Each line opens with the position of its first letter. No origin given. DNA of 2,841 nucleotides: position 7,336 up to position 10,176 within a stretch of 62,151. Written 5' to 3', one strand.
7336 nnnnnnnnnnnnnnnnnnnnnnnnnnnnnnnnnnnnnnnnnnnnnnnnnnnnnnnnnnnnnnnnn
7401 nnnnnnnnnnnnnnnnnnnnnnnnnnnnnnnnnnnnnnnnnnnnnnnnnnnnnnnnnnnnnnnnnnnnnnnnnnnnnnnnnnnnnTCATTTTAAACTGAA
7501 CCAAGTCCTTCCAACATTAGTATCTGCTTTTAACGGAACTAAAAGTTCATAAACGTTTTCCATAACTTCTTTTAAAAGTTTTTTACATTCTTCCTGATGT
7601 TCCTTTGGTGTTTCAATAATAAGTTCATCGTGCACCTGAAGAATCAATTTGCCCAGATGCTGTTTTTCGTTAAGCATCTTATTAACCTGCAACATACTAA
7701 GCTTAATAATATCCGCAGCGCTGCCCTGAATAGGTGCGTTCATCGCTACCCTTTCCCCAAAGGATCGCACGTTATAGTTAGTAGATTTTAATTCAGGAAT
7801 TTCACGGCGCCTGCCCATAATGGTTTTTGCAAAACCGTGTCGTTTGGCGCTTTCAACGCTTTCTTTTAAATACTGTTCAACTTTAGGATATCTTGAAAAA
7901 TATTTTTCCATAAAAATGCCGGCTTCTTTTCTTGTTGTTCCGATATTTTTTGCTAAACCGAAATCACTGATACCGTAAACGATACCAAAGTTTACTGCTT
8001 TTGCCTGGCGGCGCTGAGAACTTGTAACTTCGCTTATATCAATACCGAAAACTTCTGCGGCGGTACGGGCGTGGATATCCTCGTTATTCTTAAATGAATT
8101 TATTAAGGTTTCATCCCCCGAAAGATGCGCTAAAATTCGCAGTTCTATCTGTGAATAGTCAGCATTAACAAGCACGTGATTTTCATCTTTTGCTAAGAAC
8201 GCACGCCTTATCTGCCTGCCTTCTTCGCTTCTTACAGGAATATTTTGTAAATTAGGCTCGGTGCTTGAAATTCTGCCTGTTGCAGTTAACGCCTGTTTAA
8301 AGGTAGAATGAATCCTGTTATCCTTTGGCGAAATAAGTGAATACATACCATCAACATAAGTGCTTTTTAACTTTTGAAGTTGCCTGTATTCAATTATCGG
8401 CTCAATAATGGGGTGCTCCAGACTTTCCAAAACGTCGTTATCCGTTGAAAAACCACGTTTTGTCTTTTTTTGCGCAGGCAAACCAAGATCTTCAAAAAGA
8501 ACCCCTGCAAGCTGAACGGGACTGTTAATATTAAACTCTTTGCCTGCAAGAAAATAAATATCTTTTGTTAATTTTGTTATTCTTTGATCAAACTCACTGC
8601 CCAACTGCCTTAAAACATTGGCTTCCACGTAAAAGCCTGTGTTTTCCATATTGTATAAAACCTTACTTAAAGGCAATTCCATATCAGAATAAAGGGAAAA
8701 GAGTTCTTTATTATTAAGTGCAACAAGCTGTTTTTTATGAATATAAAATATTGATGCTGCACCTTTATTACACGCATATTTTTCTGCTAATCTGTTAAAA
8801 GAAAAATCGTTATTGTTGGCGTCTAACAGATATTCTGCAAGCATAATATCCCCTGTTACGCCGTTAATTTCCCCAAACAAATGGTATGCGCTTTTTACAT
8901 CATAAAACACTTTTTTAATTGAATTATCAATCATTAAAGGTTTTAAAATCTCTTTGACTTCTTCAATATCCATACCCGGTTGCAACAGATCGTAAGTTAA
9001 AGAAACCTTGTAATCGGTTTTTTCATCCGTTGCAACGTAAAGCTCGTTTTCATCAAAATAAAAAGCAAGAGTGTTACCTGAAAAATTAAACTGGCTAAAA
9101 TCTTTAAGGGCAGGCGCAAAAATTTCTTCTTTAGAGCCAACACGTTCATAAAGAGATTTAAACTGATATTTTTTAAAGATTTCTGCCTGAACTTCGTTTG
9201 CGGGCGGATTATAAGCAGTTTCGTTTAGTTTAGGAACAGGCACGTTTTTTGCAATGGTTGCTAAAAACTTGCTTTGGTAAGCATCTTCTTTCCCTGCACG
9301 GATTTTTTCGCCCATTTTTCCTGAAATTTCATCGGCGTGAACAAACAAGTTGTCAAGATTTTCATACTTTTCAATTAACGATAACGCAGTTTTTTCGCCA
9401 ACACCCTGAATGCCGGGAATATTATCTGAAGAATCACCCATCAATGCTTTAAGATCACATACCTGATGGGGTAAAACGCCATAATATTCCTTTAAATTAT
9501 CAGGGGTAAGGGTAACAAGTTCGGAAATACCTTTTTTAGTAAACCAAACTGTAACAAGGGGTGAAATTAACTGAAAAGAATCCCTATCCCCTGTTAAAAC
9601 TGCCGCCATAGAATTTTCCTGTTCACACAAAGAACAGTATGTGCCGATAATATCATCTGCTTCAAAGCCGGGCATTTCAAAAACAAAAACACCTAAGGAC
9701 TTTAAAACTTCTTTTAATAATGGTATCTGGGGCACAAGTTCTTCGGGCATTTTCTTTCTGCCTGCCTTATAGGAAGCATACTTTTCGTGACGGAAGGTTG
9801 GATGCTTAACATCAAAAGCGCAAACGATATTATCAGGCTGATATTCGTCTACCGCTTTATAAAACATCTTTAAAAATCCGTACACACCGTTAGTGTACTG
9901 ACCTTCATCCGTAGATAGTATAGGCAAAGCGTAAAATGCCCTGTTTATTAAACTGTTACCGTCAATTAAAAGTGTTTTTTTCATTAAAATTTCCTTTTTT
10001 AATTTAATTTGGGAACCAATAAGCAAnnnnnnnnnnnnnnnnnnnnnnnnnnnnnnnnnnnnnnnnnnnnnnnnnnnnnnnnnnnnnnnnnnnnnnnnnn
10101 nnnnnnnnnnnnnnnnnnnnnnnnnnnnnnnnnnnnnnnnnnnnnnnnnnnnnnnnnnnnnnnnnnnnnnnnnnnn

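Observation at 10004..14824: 1606-aa single polypeptide fusing two different GT-C membrane glycosyltransferases with four lectin-like domains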

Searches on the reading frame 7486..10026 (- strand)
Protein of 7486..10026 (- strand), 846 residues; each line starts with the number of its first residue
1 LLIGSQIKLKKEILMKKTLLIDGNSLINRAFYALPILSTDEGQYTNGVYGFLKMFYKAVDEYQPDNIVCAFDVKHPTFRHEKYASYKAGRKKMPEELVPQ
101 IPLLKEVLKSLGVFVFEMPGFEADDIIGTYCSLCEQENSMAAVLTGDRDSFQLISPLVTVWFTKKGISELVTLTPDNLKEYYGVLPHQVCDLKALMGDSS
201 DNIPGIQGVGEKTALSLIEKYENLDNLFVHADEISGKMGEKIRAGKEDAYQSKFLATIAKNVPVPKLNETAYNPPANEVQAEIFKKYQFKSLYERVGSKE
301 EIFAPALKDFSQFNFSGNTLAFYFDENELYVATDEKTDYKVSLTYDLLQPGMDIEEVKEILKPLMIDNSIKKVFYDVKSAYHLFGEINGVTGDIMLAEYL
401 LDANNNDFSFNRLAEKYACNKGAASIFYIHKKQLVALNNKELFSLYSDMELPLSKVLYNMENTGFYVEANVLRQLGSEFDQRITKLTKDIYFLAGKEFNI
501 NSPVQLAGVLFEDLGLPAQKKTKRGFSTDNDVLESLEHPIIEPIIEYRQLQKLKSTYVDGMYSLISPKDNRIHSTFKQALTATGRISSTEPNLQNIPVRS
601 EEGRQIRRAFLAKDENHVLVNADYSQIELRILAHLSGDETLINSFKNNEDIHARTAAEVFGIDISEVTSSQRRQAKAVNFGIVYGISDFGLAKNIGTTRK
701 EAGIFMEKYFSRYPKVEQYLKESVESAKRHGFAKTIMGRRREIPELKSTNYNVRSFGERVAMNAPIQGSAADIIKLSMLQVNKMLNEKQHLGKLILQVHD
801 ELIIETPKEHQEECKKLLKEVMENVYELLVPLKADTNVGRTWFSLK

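Call 11: search_protein_families(library=pfam, proteins=[window:7486-10026:-], max_evalue=0.00001)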
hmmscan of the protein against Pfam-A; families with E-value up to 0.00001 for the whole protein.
window:7486-10026:- (846 aa): 4 families
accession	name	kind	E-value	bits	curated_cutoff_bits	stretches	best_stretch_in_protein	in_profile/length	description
PF00476.26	DNA_pol_A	-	1.8e-162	541.1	34.3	1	471-843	3-380/381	DNA polymerase family A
PF02739.22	5_3_exonuc_N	-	1.3e-54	184.7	34.3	1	17-183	1-164/164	5'-3' exonuclease, N-terminal resolvase-like domain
PF01367.25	5_3_exonuc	-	3.3e-30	104.9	40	1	185-276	2-95/97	5'-3' exonuclease, C-terminal SAM fold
PF22619.2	DNA_polI_exo1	-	1.2e-06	28.8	27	1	358-419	37-102/140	DNA polymerase I, ribonuclease H-like domain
